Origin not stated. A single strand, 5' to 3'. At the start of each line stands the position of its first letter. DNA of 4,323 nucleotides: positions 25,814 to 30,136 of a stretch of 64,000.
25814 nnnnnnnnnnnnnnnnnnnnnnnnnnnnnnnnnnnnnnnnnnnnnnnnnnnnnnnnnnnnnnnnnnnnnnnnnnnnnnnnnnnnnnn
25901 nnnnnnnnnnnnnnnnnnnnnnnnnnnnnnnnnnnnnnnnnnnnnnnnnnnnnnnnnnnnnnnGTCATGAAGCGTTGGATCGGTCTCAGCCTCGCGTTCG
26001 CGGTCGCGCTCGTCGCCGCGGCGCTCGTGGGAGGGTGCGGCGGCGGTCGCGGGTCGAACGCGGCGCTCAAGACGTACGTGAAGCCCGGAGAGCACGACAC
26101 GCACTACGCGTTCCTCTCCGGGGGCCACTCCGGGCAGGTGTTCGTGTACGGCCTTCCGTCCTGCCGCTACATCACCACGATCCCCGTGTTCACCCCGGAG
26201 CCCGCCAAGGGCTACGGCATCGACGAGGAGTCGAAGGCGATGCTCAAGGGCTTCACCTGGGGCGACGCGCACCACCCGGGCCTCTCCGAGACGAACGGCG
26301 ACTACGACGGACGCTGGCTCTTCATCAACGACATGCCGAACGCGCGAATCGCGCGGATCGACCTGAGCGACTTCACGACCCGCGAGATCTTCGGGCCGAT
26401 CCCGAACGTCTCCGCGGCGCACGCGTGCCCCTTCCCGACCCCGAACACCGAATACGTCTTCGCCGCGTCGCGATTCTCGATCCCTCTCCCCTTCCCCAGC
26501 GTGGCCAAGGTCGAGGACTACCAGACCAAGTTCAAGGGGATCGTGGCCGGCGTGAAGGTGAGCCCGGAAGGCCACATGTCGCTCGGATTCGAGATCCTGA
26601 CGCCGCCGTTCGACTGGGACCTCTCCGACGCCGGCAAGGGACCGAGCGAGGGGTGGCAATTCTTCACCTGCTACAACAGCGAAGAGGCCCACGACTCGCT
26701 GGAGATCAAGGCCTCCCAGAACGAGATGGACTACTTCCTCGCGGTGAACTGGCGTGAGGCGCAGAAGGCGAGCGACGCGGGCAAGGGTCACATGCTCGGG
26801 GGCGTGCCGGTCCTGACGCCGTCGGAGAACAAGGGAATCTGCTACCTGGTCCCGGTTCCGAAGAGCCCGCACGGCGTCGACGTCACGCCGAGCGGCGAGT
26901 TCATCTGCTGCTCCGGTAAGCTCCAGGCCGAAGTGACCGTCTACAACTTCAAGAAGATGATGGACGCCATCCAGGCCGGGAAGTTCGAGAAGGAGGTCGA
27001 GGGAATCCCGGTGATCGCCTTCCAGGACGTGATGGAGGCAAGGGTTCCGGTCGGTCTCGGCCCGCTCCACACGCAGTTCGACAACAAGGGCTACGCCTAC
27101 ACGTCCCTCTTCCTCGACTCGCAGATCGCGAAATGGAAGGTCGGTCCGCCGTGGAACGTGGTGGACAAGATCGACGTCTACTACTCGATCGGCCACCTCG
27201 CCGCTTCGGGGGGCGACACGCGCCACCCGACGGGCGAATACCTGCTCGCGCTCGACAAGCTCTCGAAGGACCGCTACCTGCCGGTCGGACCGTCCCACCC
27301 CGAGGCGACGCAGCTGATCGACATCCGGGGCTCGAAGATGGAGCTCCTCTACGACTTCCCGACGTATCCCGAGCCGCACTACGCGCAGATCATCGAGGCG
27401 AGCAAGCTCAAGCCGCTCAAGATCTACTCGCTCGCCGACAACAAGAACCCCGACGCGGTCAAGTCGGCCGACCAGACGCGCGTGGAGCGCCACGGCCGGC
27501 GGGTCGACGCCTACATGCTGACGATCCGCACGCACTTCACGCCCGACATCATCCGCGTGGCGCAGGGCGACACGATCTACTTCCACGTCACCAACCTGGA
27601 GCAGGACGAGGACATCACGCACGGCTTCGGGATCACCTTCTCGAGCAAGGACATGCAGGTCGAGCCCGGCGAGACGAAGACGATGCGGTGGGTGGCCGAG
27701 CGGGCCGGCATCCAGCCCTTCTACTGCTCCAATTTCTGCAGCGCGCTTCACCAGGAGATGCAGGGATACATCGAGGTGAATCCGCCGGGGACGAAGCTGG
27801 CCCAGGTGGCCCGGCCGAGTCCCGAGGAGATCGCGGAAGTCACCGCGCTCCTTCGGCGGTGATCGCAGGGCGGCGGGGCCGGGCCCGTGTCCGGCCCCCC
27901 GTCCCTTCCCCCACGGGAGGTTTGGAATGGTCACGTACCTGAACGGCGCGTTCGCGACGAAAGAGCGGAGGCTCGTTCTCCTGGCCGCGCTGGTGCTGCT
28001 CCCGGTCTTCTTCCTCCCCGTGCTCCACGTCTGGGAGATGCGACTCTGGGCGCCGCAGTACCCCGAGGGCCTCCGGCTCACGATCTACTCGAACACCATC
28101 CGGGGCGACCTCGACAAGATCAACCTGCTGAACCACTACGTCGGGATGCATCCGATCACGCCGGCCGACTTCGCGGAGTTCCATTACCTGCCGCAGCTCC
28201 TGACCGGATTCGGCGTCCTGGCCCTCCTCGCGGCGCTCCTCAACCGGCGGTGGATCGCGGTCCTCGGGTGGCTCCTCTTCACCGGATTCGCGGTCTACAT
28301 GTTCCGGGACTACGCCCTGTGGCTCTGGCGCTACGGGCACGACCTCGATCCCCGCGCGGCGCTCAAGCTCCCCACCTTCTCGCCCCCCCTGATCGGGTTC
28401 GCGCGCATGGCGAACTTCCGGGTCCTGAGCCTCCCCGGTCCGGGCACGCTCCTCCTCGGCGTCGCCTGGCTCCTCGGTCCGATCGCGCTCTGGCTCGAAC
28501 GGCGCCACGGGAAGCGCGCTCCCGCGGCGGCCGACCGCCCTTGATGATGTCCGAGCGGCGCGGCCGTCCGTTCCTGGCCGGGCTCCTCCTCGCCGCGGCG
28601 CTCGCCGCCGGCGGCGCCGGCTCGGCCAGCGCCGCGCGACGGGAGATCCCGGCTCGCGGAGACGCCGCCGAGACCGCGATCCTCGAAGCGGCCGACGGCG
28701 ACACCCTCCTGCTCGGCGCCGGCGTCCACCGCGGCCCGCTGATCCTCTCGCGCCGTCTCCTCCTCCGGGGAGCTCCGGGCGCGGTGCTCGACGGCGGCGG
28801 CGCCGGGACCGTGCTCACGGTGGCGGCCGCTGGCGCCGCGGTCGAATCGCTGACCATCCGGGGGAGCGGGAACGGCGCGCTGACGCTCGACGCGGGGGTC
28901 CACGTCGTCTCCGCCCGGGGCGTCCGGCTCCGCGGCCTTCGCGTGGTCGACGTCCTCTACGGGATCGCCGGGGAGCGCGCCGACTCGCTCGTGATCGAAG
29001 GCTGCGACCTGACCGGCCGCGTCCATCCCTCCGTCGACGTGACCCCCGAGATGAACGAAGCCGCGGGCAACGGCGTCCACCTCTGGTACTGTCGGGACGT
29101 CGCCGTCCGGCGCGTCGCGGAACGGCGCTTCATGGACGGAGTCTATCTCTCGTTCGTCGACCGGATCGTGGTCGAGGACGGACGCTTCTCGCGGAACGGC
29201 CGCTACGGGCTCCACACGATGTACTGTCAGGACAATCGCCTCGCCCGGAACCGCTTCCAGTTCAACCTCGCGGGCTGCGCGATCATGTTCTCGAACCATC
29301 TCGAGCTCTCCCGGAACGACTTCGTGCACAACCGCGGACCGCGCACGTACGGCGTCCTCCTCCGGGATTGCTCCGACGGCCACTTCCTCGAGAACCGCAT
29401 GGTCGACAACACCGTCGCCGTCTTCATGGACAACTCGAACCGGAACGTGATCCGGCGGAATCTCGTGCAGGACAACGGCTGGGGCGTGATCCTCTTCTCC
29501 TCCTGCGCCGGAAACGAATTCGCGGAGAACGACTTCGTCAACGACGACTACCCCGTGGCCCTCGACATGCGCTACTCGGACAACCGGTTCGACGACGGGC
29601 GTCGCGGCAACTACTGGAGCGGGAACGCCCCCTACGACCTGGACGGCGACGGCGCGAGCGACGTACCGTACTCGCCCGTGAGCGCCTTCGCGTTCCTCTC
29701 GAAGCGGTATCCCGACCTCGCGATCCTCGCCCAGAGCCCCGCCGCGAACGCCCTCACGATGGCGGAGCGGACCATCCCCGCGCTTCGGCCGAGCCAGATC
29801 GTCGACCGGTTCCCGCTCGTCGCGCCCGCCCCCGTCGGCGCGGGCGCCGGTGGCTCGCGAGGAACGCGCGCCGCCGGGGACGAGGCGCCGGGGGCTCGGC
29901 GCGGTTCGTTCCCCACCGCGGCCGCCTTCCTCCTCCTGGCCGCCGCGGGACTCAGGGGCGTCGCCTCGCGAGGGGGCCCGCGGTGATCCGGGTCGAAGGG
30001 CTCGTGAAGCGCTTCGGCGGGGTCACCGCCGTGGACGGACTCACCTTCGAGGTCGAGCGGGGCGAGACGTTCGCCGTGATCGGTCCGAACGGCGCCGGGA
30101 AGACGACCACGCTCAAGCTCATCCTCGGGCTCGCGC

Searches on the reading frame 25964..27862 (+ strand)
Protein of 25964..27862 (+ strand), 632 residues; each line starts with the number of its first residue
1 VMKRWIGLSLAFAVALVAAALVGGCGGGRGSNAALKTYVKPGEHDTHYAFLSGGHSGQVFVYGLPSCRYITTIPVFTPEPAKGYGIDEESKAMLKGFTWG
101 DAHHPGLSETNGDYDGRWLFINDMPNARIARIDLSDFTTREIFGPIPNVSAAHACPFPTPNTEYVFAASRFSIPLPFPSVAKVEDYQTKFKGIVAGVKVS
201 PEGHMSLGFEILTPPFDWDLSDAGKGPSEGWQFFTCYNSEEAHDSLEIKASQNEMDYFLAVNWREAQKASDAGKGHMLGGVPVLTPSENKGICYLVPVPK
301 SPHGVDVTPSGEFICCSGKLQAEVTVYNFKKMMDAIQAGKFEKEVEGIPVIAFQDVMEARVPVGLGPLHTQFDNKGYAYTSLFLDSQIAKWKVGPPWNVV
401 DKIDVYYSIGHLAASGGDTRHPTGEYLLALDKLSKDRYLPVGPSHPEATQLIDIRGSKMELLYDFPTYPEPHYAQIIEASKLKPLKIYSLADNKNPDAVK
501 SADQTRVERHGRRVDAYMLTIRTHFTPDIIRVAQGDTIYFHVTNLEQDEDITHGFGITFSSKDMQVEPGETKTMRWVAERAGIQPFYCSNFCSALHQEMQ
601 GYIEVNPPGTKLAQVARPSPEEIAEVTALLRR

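Call 6: search_protein_families(library=pfam, proteins=[window:25964-27862:+])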
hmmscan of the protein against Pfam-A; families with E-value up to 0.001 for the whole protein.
window:25964-27862:+ (632 aa): 2 families
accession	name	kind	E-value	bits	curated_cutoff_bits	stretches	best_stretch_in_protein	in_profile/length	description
PF18764.7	nos_propeller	-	6.5e-34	116.1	30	1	402-472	1-71/71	Nitrous oxide reductase propeller repeat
PF18793.7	nos_propeller_2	-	0.00055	20.7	29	0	146-193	1-51/70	Nitrous oxide reductase propeller repeat 2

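Call 7: search_protein_families(library=ncbifam, proteins=[window:25964-27862:+])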
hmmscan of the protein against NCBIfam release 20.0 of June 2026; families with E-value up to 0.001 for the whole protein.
window:25964-27862:+ (632 aa): 4 families
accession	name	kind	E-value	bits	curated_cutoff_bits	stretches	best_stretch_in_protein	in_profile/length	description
TIGR04246.1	nitrous_NosZ_Gp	equivalog_domain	1.9e-256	851.9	625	1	34-607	1-578/578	Sec-dependent nitrous-oxide reductase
TIGR04244.1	nitrous_NosZ_RR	equivalog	1.9e-133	446.3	625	1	29-603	35-624/627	TAT-dependent nitrous-oxide reductase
NF052460.1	L-NosZ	equivalog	2.5e-45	154.9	700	2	280-605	155-478/480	clade III lactonase-type nitrous-oxide reductase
TIGR02866.1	CoxB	equivalog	7.3e-05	22.4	147.7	1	527-607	117-193/202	cytochrome c oxidase subunit II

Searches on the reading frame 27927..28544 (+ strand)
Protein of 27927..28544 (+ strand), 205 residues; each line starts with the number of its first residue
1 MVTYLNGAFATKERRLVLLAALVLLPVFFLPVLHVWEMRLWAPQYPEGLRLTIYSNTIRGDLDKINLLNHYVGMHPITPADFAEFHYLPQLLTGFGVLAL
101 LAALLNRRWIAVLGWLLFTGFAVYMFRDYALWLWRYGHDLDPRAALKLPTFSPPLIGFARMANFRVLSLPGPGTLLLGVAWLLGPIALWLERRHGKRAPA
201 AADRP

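Call 6: search_protein_families(library=pfam, proteins=[window:27927-28544:+])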
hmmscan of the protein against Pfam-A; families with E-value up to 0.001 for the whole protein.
window:27927-28544:+ (205 aa): 0 families

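Call 7: search_protein_families(library=ncbifam, proteins=[window:27927-28544:+])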
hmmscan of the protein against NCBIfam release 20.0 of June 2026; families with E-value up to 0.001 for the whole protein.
window:27927-28544:+ (205 aa): 0 families

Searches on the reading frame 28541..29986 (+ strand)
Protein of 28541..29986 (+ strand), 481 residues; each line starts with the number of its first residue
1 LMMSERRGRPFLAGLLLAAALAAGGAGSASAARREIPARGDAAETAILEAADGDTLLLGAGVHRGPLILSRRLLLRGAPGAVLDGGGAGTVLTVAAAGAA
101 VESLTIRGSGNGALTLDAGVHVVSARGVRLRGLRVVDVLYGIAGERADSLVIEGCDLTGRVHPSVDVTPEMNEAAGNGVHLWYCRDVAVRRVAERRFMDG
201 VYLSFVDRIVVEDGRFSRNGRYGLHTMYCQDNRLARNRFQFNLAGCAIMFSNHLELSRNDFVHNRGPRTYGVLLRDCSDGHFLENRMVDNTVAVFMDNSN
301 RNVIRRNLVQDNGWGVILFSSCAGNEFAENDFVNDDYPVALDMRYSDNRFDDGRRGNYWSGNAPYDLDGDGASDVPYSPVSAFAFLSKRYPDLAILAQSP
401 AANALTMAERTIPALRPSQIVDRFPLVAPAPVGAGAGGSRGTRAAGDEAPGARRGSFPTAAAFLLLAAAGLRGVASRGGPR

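Call 19: search_protein_families(library=pfam, proteims=[], proteins=[window:28541-29986:+])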
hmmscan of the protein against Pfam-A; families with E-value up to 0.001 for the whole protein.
window:28541-29986:+ (481 aa): 2 families
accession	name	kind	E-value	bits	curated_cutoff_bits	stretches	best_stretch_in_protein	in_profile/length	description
PF05048.19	NosD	-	8.2e-32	110.8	23.6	1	174-361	14-209/212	Periplasmic copper-binding protein (NosD)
PF13229.12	Beta_helix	-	5e-30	104.6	25.9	2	178-332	2-158/158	Right handed beta helix region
